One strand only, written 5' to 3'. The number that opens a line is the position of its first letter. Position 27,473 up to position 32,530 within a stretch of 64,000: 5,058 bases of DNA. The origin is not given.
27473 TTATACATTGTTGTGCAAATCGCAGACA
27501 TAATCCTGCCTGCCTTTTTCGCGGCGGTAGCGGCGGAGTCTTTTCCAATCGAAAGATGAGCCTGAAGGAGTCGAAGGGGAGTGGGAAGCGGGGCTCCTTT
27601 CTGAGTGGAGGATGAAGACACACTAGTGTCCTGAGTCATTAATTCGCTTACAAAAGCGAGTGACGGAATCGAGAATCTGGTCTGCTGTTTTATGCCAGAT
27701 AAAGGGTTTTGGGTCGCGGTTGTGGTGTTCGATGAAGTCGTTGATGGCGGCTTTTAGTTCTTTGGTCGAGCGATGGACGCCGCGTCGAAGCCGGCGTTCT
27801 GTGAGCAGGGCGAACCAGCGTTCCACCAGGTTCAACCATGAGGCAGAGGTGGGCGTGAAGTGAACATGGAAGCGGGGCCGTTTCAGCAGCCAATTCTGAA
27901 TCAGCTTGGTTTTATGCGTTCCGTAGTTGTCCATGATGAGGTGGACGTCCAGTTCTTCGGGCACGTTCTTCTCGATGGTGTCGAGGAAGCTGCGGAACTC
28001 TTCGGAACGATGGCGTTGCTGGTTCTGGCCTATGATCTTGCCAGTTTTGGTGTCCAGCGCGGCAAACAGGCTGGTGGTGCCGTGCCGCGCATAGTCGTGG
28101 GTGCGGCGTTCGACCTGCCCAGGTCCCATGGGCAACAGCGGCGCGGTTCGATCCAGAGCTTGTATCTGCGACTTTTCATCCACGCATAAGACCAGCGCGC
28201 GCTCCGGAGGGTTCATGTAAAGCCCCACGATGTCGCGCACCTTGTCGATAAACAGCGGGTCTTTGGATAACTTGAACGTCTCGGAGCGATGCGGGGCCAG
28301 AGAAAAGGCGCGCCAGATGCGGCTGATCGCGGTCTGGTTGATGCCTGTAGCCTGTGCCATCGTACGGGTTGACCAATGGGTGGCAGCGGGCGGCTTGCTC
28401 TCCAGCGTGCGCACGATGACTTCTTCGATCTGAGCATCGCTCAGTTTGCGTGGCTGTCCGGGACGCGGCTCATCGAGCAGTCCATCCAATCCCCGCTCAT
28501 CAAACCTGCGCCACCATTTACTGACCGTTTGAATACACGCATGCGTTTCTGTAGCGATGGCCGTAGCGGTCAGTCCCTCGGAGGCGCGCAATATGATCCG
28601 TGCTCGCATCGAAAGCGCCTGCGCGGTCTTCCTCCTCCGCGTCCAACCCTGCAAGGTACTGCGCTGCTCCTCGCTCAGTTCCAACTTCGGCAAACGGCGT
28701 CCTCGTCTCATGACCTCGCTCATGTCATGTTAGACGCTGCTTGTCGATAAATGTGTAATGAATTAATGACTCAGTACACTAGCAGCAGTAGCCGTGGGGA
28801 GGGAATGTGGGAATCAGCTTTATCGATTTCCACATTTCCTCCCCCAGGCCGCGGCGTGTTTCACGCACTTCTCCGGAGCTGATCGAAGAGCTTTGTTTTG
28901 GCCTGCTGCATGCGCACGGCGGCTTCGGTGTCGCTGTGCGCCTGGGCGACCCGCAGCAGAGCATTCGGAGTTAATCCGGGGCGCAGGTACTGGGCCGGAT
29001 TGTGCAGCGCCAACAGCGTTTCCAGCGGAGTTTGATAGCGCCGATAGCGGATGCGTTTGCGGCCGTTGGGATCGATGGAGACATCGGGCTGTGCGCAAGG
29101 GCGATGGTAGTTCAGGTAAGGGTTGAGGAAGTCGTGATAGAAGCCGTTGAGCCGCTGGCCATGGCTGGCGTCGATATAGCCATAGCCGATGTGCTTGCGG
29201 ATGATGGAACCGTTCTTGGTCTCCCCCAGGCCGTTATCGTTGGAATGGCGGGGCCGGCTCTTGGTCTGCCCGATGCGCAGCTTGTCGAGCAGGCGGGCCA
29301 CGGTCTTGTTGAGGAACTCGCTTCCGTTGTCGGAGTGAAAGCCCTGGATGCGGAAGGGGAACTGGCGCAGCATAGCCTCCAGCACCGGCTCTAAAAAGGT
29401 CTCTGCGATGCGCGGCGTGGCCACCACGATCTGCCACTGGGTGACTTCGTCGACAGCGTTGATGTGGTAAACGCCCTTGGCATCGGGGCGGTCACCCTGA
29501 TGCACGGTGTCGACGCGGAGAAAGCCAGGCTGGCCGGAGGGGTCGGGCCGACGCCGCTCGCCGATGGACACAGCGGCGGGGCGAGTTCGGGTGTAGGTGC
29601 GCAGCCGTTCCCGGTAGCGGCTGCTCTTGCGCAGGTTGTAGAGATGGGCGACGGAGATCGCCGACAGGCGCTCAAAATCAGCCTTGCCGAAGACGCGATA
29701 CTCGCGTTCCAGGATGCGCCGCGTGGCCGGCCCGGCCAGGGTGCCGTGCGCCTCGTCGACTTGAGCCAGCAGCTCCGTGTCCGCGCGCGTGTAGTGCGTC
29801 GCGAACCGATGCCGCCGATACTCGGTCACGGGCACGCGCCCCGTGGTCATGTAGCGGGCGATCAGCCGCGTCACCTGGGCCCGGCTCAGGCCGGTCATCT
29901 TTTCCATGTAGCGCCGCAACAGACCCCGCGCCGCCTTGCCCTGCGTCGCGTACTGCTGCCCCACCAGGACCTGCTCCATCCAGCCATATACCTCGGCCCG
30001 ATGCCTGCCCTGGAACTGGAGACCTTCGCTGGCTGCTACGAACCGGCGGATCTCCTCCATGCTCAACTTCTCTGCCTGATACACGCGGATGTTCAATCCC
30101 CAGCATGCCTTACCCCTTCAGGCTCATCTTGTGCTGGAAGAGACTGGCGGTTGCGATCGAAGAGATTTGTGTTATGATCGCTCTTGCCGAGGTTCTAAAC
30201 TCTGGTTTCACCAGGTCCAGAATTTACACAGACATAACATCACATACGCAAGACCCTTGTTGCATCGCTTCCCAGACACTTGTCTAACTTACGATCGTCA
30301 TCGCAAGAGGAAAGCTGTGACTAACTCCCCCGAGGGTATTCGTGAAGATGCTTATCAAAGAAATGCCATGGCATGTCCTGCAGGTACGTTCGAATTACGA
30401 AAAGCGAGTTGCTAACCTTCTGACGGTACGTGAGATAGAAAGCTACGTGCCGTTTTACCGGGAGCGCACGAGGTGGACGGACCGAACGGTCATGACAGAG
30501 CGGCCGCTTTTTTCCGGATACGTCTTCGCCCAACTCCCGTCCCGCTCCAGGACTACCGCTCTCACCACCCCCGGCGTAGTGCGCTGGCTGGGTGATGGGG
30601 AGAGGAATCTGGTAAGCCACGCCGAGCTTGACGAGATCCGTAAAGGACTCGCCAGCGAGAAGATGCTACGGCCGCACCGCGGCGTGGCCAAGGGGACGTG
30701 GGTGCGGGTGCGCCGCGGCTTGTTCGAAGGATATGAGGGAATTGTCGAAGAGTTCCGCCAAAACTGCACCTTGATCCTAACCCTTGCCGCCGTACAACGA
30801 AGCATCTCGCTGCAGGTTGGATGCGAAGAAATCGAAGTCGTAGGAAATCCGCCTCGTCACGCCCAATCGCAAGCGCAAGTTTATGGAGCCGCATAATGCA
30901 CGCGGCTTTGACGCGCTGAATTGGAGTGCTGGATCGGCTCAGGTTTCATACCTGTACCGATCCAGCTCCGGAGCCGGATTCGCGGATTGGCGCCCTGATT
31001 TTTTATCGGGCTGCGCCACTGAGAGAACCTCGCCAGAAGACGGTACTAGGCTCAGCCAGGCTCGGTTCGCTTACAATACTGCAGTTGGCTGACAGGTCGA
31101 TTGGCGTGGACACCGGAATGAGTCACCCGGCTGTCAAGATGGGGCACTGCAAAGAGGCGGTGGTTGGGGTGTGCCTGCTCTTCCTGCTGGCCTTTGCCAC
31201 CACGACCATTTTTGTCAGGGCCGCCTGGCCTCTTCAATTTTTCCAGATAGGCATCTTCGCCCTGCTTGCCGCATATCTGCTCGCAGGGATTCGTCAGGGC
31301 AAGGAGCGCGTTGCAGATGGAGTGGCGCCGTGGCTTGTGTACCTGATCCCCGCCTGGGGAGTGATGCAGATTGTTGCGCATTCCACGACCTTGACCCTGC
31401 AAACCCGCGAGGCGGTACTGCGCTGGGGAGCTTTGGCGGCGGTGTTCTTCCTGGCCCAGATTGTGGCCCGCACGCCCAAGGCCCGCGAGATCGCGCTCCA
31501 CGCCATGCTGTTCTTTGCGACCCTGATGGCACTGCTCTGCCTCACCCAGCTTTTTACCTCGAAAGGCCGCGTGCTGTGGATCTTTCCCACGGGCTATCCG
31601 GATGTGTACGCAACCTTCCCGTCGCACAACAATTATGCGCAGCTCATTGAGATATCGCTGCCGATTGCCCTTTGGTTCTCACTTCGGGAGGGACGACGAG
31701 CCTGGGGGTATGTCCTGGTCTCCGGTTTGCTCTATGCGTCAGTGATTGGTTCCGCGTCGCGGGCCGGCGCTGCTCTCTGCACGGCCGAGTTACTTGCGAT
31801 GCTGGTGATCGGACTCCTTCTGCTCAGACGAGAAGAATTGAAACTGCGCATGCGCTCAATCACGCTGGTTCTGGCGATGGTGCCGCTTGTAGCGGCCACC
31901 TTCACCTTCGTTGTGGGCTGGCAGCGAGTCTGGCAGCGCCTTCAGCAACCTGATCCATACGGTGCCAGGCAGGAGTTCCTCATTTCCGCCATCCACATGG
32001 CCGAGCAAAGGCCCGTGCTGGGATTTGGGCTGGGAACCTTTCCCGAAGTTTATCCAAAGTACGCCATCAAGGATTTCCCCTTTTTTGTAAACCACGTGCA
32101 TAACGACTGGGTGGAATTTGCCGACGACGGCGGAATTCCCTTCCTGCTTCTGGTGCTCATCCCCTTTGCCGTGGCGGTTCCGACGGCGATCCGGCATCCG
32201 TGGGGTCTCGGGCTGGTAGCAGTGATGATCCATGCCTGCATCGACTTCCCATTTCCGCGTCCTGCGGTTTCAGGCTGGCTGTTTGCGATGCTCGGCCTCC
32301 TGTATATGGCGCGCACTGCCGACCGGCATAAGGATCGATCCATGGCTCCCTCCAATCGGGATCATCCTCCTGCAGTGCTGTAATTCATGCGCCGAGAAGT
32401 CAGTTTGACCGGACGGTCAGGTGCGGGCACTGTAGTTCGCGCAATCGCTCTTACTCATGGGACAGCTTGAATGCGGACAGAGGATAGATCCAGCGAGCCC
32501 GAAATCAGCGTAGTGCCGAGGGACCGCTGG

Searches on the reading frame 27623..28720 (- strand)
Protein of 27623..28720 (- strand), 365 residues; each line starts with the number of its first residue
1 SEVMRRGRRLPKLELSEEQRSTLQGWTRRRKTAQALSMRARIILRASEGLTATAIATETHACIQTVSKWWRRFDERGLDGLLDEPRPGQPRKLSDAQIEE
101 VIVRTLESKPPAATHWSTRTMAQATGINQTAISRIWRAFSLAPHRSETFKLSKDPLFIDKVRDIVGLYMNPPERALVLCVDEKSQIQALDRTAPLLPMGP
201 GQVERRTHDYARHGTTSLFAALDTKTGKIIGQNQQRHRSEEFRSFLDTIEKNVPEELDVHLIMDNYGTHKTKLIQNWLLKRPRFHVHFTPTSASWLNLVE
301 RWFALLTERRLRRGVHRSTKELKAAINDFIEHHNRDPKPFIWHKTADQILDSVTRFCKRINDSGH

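Call 16: search_protein_families(library=pfam, proteins=[window:27623-28720:-], max_evalue=0.0001)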
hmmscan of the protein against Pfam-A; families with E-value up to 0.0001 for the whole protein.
window:27623-28720:- (365 aa): 5 families
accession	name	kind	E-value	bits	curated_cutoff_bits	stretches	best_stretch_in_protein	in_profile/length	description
PF13358.12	DDE_3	-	1.3e-23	84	28.6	1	177-323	2-146/146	DDE superfamily endonuclease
PF13565.12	HTH_32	-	5e-16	59.5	33.7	1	65-136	1-73/73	Homeodomain-like domain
PF13518.12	HTH_28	-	1.2e-10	41.7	25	1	38-90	1-51/52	Helix-turn-helix domain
PF13551.12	HTH_29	-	1.6e-10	41.4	28.1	1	39-98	1-63/64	Winged helix-turn helix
PF13384.12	HTH_23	-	4.9e-08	33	24.6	1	37-82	5-50/50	Homeodomain-like domain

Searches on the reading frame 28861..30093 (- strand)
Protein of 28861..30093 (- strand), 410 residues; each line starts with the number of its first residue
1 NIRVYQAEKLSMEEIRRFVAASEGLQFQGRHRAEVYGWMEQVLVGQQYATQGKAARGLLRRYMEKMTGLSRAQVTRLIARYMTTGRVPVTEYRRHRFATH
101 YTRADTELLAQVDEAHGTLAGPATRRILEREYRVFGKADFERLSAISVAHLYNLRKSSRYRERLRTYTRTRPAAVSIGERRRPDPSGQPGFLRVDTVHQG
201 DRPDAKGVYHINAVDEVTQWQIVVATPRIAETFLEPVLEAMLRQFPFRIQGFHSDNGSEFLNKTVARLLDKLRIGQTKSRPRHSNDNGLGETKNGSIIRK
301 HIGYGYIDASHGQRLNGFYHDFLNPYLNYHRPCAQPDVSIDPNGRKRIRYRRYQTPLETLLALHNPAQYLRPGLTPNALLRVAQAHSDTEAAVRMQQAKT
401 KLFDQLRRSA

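Call 16: search_protein_families(library=pfam, proteins=[window:28861-30093:-], max_evalue=0.0001)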
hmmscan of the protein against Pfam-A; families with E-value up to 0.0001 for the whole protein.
window:28861-30093:- (410 aa): 1 family
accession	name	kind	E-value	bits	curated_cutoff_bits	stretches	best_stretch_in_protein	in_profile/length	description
PF00665.32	rve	-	1.2e-08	35.6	32.6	1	194-283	10-101/102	Integrase core domain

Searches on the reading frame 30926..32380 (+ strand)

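Call 16: search_protein_families(library=pfam, proteins=[window:30926-32380:+], max_evalue=0.0001)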
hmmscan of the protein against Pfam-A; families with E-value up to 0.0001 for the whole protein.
window:30926-32380:+ (485 aa): 1 family
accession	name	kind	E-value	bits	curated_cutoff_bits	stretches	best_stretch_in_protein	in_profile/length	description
PF04932.20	Wzy_C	-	1.1e-13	51.6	31.7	1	268-410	5-148/149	O-Antigen ligase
